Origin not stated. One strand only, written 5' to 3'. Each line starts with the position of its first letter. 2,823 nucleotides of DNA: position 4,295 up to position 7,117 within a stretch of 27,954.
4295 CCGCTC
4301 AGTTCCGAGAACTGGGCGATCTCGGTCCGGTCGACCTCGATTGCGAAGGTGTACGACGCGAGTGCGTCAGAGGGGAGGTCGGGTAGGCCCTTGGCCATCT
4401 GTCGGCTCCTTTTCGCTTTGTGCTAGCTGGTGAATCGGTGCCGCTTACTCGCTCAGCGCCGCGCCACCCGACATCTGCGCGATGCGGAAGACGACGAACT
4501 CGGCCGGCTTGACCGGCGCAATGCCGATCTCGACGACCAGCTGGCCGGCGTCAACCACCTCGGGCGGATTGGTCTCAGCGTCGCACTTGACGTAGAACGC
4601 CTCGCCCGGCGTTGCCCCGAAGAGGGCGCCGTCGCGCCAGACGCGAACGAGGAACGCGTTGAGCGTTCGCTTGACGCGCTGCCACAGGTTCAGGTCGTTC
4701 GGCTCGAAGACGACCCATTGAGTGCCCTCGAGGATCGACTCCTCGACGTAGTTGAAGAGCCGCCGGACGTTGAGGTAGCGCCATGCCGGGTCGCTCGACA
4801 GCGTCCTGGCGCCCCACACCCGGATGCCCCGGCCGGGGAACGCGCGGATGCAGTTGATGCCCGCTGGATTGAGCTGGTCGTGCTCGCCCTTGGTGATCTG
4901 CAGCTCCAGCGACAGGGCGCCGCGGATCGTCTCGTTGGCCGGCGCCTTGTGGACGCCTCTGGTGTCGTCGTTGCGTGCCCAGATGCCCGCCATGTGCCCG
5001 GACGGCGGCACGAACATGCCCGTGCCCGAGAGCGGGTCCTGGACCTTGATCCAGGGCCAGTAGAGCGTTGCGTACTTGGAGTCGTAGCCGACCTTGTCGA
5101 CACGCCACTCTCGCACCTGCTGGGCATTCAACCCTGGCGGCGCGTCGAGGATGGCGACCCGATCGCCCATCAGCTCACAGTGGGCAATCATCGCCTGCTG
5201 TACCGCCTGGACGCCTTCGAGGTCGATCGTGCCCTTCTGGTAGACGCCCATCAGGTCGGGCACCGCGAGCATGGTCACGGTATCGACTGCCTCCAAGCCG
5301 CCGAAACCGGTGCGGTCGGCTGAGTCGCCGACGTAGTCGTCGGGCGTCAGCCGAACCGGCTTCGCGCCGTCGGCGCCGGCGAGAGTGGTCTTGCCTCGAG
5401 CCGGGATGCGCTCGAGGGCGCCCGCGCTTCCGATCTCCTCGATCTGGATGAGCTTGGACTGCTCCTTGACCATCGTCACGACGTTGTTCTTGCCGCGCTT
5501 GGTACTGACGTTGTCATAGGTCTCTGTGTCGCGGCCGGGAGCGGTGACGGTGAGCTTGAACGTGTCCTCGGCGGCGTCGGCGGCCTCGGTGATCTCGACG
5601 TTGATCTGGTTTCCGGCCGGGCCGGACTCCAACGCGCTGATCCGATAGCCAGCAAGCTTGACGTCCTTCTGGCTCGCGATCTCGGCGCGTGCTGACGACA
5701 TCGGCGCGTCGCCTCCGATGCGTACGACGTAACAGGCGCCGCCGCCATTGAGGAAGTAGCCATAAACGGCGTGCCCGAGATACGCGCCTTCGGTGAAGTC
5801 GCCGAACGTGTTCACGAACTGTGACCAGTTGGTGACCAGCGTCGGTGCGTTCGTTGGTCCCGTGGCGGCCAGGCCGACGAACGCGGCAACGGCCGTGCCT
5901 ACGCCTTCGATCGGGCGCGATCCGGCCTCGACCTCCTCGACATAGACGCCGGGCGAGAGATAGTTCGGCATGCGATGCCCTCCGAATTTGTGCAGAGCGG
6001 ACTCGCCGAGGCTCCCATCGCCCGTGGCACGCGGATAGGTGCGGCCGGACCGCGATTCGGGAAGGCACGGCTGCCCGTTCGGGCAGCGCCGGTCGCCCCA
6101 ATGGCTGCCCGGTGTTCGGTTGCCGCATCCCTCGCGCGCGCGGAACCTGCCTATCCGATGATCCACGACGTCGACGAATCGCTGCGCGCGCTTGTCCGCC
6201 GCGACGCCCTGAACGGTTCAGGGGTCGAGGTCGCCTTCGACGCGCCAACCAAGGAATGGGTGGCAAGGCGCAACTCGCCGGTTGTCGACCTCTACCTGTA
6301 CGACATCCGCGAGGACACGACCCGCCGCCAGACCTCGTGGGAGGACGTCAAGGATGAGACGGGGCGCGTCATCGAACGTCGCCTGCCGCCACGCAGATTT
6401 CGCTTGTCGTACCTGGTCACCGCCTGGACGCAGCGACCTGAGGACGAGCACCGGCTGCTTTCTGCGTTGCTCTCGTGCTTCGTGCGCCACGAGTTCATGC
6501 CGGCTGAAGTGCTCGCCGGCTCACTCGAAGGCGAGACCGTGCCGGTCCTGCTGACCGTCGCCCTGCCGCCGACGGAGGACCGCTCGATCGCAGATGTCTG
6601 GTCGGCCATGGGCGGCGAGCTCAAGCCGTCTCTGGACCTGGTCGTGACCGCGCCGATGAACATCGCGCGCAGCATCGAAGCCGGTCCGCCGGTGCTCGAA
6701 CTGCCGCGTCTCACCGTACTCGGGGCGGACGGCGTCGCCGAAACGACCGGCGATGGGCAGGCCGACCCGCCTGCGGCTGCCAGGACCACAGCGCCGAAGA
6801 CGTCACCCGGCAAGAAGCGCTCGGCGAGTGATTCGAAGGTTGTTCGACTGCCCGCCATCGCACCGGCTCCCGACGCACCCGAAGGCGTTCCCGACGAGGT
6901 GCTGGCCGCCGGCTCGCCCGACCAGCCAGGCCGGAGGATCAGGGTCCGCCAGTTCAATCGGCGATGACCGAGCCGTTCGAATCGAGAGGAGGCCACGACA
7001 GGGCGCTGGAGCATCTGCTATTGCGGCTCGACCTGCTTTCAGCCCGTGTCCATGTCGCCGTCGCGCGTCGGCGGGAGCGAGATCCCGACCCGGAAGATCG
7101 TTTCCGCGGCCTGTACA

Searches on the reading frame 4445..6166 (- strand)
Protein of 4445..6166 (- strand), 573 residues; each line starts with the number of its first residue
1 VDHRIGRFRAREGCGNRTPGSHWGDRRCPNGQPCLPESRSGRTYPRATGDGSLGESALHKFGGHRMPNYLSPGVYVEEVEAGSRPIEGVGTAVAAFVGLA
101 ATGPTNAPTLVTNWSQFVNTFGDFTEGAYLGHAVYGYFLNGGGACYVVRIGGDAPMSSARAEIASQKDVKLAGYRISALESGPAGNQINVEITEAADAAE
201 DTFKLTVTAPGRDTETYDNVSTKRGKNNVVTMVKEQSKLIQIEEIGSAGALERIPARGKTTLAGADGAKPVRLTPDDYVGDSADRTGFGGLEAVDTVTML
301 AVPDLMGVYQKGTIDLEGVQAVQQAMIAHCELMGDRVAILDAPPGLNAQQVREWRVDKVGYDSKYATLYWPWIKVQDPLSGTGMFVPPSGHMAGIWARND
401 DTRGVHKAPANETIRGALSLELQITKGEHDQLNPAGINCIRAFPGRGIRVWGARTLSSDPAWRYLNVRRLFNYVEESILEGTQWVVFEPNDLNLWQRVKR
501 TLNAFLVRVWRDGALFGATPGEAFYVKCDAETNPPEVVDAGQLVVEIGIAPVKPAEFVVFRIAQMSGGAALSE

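Call 11: search_protein_families(library=pfam, proteins=[window:4445-6166:-], max_evalue=0.01)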
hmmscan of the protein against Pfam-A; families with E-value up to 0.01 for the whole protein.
window:4445-6166:- (573 aa): 2 families
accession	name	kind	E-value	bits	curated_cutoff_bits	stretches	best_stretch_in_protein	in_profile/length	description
PF04984.19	Phage_sheath_1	-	4.8e-26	92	31.4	1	318-456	35-168/168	Phage tail sheath protein subtilisin-like domain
PF17482.7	Phage_sheath_1C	-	3.6e-21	75.6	26.9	1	457-563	1-102/104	Phage tail sheath C-terminal domain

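Call 64: search_solved_structures(query=window:4445-6166:-, max_evalue=0.001)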
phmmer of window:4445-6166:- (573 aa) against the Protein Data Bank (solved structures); distinct sequences matched with E-value up to 0.001: 21.
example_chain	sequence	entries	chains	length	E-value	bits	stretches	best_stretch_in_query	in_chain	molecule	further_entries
8bky_A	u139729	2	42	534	7.2e-203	678.3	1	66-569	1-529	Phage tail sheath protein | Phage tail sheath family protein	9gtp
8bl4_V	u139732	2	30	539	1e-199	667.9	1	66-569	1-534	Phage tail sheath family protein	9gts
9ezm_A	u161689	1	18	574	2.2e-115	389.5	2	273-565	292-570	Phage tail sheath protein FI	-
6j0b_A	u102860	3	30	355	4.8e-53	183.6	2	363-564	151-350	Pvc2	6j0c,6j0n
7b5h_AO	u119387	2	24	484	5.5e-53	183.4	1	376-563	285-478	All3325 protein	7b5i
9qgl_3A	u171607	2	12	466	9.3e-52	179.4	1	374-565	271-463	Phage tail sheath family protein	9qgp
9qgl_2A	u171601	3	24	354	1.7e-51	178.5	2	359-564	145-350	Phage tail sheath family protein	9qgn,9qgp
7adz_2A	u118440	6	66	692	2.8e-48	167.9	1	384-563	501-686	Putative phage tail sheath protein FI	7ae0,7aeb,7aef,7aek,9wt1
6rao_C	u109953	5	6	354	2.2e-47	164.9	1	362-564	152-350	Afp2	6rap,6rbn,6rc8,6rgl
6rao_D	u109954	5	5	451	2.1e-45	158.4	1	383-564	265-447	Afp3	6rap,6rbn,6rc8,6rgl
6j0n_t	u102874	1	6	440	1.7e-44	155.4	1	384-564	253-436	Pvc3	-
9r9h_T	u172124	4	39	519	4.9e-42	147.3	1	384-563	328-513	Phage tail sheath family protein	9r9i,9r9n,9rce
9qgl_4A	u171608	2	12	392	8.1e-34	120.1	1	293-562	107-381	Phage tail sheath family protein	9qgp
6j0n_V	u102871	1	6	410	5.2e-33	117.5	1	296-562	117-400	Pvc4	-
6rao_E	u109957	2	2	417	1.1e-25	93.2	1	324-562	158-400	Afp4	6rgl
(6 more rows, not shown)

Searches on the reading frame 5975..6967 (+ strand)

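Call 11: search_protein_families(library=pfam, proteins=[window:5975-6967:+], max_evalue=0.01)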
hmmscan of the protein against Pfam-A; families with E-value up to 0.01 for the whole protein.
window:5975-6967:+ (330 aa): 1 family
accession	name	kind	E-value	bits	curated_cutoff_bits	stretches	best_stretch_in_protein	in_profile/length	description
PF14065.11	Pvc16_N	-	7.3e-43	146.8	27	1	65-241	1-179/180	Pvc16 N-terminal domain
